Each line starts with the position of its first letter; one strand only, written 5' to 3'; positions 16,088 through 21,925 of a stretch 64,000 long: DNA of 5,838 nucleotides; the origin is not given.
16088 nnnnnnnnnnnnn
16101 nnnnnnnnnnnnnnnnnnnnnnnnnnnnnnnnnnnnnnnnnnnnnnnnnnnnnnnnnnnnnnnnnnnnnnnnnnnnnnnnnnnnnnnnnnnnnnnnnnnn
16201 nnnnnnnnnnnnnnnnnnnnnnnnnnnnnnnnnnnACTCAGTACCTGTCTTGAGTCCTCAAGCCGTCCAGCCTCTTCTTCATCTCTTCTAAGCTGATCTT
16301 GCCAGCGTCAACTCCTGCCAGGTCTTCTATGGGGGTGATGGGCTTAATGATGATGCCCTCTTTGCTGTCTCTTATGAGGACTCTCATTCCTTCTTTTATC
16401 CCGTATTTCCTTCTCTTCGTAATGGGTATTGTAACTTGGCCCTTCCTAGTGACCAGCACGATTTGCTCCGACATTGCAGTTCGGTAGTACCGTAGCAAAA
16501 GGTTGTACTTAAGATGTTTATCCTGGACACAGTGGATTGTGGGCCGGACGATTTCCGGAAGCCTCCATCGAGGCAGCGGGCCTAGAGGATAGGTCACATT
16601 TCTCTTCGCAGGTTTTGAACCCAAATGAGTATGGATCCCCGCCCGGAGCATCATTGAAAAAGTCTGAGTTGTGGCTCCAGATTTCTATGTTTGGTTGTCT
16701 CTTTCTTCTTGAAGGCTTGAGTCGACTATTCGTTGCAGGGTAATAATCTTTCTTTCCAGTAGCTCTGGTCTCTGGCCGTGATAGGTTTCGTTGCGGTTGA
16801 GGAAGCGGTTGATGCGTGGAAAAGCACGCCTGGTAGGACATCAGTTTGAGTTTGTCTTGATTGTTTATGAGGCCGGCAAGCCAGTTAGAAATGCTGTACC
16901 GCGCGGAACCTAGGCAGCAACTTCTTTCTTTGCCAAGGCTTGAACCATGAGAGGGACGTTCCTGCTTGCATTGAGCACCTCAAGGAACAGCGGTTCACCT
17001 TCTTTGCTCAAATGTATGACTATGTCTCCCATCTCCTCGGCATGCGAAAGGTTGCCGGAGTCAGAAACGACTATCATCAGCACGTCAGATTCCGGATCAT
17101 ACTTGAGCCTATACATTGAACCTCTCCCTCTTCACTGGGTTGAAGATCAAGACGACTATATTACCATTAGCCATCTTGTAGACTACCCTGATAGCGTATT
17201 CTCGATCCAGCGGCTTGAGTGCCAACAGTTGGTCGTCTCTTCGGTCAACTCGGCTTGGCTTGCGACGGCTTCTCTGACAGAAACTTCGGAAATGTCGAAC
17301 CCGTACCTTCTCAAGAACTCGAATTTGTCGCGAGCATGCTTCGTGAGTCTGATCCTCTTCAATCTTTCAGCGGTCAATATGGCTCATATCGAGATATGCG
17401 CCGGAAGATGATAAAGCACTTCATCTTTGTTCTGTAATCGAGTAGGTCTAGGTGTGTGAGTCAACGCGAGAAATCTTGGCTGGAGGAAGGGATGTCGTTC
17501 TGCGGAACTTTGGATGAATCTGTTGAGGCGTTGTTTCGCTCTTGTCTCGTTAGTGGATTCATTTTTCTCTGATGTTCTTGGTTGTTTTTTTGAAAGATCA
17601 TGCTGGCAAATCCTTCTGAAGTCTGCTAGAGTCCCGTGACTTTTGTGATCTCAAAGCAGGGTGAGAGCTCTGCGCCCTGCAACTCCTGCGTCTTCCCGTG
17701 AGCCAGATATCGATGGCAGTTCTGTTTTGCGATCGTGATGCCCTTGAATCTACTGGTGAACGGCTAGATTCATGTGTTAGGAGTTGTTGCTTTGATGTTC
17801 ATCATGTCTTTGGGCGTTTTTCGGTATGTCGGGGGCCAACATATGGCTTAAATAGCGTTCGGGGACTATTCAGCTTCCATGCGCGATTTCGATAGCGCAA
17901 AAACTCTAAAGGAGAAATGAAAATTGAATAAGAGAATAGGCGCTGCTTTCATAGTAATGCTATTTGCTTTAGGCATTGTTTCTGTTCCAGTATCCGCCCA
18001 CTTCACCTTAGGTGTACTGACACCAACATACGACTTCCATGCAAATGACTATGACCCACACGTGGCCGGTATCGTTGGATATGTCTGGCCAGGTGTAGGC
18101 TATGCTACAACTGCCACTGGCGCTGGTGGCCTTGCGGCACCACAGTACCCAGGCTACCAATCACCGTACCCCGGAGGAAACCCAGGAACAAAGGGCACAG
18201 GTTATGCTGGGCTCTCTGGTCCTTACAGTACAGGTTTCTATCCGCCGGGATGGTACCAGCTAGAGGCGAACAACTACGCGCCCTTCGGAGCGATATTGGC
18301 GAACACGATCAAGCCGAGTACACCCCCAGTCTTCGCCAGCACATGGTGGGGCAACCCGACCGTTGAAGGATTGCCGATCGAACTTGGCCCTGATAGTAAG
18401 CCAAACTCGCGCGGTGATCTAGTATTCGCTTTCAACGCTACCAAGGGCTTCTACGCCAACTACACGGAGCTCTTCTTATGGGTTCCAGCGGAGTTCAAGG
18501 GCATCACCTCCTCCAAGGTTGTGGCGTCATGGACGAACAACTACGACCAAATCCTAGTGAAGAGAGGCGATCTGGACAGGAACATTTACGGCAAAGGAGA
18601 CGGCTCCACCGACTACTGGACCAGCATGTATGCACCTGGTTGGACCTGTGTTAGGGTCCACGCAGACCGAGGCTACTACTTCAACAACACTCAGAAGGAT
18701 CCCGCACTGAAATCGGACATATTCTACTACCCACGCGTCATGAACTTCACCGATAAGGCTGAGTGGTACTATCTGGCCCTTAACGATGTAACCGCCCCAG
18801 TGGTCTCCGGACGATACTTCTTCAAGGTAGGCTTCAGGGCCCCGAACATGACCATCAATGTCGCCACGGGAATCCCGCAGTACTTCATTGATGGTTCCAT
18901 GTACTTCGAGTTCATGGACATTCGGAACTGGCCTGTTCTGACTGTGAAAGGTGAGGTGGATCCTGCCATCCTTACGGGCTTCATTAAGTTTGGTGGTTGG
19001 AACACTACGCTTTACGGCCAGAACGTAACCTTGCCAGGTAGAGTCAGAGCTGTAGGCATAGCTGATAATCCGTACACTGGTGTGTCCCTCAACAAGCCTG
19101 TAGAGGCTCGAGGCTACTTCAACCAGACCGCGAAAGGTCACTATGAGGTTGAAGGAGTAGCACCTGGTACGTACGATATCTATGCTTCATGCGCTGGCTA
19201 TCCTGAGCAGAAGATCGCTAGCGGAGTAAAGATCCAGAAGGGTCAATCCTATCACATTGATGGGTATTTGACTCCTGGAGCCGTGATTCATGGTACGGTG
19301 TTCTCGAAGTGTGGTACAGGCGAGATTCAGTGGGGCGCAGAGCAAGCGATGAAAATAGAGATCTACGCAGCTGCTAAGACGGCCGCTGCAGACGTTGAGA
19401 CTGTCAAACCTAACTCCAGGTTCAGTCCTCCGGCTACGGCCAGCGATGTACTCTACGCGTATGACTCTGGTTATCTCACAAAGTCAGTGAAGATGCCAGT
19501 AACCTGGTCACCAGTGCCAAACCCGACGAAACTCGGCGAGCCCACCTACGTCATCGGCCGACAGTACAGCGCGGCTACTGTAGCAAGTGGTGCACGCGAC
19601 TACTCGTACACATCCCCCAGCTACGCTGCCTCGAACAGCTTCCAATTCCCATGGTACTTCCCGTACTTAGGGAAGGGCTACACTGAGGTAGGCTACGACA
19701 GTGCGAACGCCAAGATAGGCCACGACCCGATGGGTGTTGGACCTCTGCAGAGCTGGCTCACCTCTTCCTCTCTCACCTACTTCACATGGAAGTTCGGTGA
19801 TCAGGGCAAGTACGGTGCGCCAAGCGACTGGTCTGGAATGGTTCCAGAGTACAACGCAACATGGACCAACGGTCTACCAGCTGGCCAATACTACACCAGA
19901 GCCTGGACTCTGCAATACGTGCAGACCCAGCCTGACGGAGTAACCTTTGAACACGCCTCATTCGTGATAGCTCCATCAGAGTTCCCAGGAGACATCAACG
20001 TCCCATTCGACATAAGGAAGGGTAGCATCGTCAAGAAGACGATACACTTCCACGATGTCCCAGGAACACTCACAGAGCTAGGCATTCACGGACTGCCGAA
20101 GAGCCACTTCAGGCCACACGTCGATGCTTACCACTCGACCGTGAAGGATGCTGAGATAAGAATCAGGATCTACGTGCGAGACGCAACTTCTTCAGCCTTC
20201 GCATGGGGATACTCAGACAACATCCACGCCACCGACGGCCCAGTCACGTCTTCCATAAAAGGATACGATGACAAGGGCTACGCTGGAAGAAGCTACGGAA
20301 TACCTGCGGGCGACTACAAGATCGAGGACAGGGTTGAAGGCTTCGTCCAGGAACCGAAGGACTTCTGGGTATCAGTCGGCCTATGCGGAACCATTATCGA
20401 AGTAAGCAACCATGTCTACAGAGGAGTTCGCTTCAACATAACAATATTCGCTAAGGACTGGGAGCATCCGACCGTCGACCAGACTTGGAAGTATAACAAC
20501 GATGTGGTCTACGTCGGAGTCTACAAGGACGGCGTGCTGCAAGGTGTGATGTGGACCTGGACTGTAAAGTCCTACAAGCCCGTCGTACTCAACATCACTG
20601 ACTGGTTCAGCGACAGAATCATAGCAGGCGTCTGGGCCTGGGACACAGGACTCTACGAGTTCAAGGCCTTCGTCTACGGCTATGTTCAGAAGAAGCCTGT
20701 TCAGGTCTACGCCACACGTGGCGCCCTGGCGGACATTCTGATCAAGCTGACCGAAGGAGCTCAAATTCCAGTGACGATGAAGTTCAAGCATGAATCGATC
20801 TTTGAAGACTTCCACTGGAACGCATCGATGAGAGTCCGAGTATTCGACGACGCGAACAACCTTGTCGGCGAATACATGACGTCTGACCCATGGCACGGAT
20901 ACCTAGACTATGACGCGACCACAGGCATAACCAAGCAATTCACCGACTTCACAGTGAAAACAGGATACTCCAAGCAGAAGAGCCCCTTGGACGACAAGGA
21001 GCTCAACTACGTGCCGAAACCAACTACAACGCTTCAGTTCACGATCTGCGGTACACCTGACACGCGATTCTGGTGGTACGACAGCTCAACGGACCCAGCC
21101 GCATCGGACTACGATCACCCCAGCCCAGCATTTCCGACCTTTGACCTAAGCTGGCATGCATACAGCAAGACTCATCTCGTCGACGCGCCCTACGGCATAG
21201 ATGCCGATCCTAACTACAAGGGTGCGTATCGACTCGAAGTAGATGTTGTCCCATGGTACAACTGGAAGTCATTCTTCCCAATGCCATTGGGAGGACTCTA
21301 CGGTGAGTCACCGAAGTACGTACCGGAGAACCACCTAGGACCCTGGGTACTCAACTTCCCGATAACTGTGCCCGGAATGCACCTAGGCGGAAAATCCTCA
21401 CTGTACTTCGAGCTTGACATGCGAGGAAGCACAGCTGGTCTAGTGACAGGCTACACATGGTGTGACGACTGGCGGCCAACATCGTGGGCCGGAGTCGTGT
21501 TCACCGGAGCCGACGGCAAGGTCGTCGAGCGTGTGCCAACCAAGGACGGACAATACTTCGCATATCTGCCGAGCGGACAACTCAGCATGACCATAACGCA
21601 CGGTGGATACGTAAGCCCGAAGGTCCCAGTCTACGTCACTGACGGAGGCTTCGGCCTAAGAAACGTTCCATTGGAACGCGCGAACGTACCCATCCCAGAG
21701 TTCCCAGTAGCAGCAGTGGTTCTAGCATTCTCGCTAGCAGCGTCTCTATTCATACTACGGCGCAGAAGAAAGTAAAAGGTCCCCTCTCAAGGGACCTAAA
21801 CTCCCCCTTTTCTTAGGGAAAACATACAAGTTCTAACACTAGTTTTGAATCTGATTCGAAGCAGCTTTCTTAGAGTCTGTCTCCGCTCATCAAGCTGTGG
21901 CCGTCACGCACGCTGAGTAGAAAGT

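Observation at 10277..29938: Accessory DNA is cut into cassettes by rare GC-only palindromes that sit at gene-fragment break points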

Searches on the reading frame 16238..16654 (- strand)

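Call 12: search_protein_families(library=pfam, max_evalue=0.01, proteins=[window:16238-16654:-])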
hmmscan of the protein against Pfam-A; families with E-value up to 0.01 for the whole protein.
window:16238-16654:- (138 aa): 1 family
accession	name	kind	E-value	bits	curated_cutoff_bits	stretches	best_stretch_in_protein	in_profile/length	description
PF04014.23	MazE_antitoxin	-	3.6e-08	33.7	24.7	1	65-109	1-46/48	Antidote-toxin recognition MazE, bacterial antitoxin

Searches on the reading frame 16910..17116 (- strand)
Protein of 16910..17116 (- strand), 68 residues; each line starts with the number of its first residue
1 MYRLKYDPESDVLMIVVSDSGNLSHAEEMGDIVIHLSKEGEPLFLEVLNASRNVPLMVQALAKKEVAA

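Call 89: search_protein_families(library=pfam, max_evalue=0.1, proteins=[window:16910-17116:-])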
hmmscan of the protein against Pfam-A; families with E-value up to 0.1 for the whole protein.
window:16910-17116:- (68 aa): 1 family
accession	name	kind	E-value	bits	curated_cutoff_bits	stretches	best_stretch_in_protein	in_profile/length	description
PF10049.14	DUF2283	-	1.9e-09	38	23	1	4-51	2-49/49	Protein of unknown function (DUF2283)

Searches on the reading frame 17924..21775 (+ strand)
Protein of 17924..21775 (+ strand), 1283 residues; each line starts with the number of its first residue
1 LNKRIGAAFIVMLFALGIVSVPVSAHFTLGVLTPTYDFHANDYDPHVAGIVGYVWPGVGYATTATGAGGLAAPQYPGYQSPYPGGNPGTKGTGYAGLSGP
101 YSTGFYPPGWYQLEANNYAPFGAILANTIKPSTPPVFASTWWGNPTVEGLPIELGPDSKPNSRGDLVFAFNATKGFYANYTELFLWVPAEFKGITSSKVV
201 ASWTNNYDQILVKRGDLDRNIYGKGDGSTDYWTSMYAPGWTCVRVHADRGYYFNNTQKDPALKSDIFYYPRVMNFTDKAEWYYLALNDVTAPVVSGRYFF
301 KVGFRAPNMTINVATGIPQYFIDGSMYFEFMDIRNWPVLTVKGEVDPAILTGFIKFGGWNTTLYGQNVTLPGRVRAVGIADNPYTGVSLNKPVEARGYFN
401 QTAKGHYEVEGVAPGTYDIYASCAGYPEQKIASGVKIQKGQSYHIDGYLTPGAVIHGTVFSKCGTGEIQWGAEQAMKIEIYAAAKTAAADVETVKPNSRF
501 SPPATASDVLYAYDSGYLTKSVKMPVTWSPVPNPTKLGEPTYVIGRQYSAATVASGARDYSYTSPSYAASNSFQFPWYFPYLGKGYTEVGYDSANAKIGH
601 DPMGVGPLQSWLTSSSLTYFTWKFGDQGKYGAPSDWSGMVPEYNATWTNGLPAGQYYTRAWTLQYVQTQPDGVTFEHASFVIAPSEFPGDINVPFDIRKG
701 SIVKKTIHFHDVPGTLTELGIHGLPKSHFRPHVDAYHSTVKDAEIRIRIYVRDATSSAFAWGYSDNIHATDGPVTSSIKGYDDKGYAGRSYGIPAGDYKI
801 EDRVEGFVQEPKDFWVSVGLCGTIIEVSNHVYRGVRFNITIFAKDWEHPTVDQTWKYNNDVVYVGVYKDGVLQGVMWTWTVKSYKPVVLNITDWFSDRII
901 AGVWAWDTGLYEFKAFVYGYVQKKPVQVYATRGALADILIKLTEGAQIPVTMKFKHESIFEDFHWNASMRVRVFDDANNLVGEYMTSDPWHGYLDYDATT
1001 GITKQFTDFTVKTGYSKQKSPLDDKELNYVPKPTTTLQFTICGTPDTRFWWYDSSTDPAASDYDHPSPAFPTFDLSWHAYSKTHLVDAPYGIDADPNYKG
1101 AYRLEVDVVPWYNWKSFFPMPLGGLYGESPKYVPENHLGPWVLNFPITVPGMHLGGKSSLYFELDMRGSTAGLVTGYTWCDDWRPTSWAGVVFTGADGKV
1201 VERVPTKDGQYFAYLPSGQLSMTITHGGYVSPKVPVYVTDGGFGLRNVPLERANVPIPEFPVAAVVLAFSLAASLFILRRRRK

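Call 12: search_protein_families(library=pfam, max_evalue=0.01, proteins=[window:17924-21775:+])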
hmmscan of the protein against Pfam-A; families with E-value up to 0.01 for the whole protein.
window:17924-21775:+ (1283 aa): 2 families
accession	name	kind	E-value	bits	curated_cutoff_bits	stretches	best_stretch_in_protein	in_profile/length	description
PF13620.12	CarboxypepD_reg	-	1.7e-07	31.9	32.3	1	402-446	35-78/82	Carboxypeptidase regulatory-like domain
PF14686.12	fn3_3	-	0.0031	17.7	24.4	0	376-442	5-72/75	Polysaccharide lyase family 4, domain II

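Call 31: find_related_loci(query=window:17924-21775:+, collection=metagenome_contigs, flank=10000)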
Query window:17924-21775:+ (1283 aa) in metagenome_contigs; peptide patterns used: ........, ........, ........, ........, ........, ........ (x = any residue, [..] = any of these).
22 stretches matched a pattern; 10 encode a relative of the query (tblastn E <= 1e-3); 10 distinct loci.
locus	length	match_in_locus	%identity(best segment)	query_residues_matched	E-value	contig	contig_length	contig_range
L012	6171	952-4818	81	1-1283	0e+0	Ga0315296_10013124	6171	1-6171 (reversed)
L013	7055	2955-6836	80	1-1283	0e+0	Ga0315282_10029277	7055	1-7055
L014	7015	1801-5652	81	1-1283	0e+0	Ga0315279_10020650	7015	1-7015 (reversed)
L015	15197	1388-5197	68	1-1283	0e+0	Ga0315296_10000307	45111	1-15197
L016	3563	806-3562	78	1-945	0e+0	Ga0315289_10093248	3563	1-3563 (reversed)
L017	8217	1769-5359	57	1-1283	0e+0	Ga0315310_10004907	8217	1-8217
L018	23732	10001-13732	78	1-1283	0e+0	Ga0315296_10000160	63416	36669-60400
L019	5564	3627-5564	90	1-641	0e+0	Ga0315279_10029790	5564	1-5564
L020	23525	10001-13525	58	1-1283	0e+0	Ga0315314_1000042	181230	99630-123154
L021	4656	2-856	93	997-1283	3e-174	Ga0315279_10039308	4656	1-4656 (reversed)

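Call 57: search_protein_families(library=pfam, max_evalue=0.001, proteins=[L018:1424-2218:+, L018:2239-3945:+, L018:3933-4502:+, L018:4553-4936:-, L018:5139-5960:-, L018:6312-7808:-, L018:7943-9187:+, L018:13866-14231:+, L018:14228-14635:+, L018:14749-16137:-])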
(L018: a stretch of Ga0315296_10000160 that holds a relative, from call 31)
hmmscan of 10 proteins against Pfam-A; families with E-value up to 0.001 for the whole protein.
L018:1424-2218:+ (264 aa): 1 family
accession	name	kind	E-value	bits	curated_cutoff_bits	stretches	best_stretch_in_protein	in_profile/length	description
PF02585.22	PIG-L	-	7e-25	88.4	28.2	1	43-157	1-128/129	GlcNAc-PI de-N-acetylase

L018:2239-3945:+ (568 aa): 1 family
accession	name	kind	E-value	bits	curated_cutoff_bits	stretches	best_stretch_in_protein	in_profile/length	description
PF10079.15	Rossmann-like_BshC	-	0.00074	19.4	27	0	38-90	48-98/380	Bacillithiol biosynthesis BshC, N-terminal Rossmann-like domain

L018:3933-4502:+ (189 aa): 0 families

L018:4553-4936:- (127 aa): 0 families

L018:5139-5960:- (273 aa): 0 families

L018:6312-7808:- (498 aa): 5 families
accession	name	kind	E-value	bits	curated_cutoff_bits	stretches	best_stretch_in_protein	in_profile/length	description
PF11329.14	DUF3131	-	1.8e-34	119.8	20.3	1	141-494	1-365/367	Protein of unknown function (DUF3131)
PF24034.1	DUF7343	-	3.7e-05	23.9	27.6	1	24-70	3-50/62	Domain of unknown function (DUF7343)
PF13412.12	HTH_24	-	0.00011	22.1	21.9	1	31-68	10-47/48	Winged helix-turn-helix DNA-binding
PF09339.16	HTH_IclR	-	0.00023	21.3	22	1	30-66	9-46/52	IclR helix-turn-helix domain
PF11994.14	DUF3489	-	0.00052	20.5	29.5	0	19-55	2-38/68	Protein of unknown function (DUF3489)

L018:7943-9187:+ (414 aa): 5 families
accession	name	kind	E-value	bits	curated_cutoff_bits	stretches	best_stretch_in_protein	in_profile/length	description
PF13641.12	Glyco_tranf_2_3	-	5.1e-39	135.1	27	1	49-276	1-230/230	Glycosyltransferase like family 2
PF00535.33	Glycos_transf_2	-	2.3e-27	96.4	23.3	1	52-219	1-164/168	Glycosyl transferase family 2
PF13632.12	Glyco_trans_2_3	-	1e-25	91.2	27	1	135-374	1-183/198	Glycosyl transferase family group 2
PF10111.15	Glyco_tranf_2_2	-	5.4e-13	49.5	27.3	1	53-273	2-231/276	Glycosyltransferase like family 2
PF13506.12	Glyco_transf_21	-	1.6e-11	44.4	21.7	1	118-275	16-174/174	Glycosyl transferase family 21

L018:13866-14231:+ (121 aa): 0 families

L018:14228-14635:+ (135 aa): 1 family
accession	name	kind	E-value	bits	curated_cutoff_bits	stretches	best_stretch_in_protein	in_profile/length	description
PF01850.27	PIN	-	6.9e-15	56.2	23.6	1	2-127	1-117/120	PIN domain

L018:14749-16137:- (462 aa): 1 family
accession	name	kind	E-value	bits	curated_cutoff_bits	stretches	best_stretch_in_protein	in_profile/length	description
PF11329.14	DUF3131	-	2.4e-33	116.1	20.3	2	299-458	218-364/367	Protein of unknown function (DUF3131)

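Call 58: search_protein_families(library=pfam, max_evalue=0.001, proteins=[L018:16203-18191:+, L018:18194-19846:+, L018:19949-20773:-, L018:20766-21434:-, L018:21800-22744:+, L018:23192-23614:-, L018:350-589:+, L018:709-942:+, L018:6048-6272:-])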
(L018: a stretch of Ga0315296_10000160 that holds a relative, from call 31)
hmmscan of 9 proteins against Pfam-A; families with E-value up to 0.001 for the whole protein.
L018:16203-18191:+ (662 aa): 8 families
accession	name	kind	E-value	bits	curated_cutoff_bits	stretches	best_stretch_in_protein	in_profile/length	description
PF00535.33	Glycos_transf_2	-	2.7e-33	115.7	23.3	1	319-485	1-167/168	Glycosyl transferase family 2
PF13641.12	Glyco_tranf_2_3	-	2e-22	80.8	27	1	318-537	3-229/230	Glycosyltransferase like family 2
PF13632.12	Glyco_trans_2_3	-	4.2e-21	76.1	27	1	397-606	3-195/198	Glycosyl transferase family group 2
PF10096.14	DUF2334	-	2.9e-10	40.5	26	1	47-117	42-124/203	Uncharacterized protein conserved in bacteria (DUF2334)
PF10111.15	Glyco_tranf_2_2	-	1.7e-08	34.7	27.3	1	319-415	1-104/276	Glycosyltransferase like family 2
PF13506.12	Glyco_transf_21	-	1.3e-06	28.4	21.7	1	380-535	18-172/174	Glycosyl transferase family 21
PF03142.21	Chitin_synth_2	-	2.2e-05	23.8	27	0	377-484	186-291/527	Chitin synthase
PF01522.26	Polysacc_deac_1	-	7.2e-05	23.2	23.1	0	64-112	50-98/124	Polysaccharide deacetylase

L018:18194-19846:+ (550 aa): 2 families
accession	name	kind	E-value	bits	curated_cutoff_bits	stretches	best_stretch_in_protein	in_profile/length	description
PF10096.14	DUF2334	-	2.5e-15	57.1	26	1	268-466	4-190/203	Uncharacterized protein conserved in bacteria (DUF2334)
PF01522.26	Polysacc_deac_1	-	9.9e-12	45.3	23.1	1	271-392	14-122/124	Polysaccharide deacetylase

L018:19949-20773:- (274 aa): 0 families

L018:20766-21434:- (222 aa): 1 family
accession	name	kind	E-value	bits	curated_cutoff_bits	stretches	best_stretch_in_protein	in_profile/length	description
PF09952.14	AbiEi_2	-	9.7e-12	45.9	21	1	68-212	4-142/143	Transcriptional regulator, AbiEi antitoxin, Type IV TA system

L018:21800-22744:+ (314 aa): 2 families
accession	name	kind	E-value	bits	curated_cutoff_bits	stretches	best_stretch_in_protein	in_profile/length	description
PF07282.18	Cas12f1-like_TNB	-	1.6e-23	83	26.3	1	220-282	3-60/60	Cas12f1-like, TNB domain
PF00130.28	C1_1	-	0.00056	20.1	26.5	1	245-273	11-39/53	Phorbol esters/diacylglycerol binding domain (C1 domain)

L018:23192-23614:- (140 aa): 0 families

L018:350-589:+ (79 aa): 0 families

L018:709-942:+ (77 aa): 0 families

L018:6048-6272:- (74 aa): 0 families
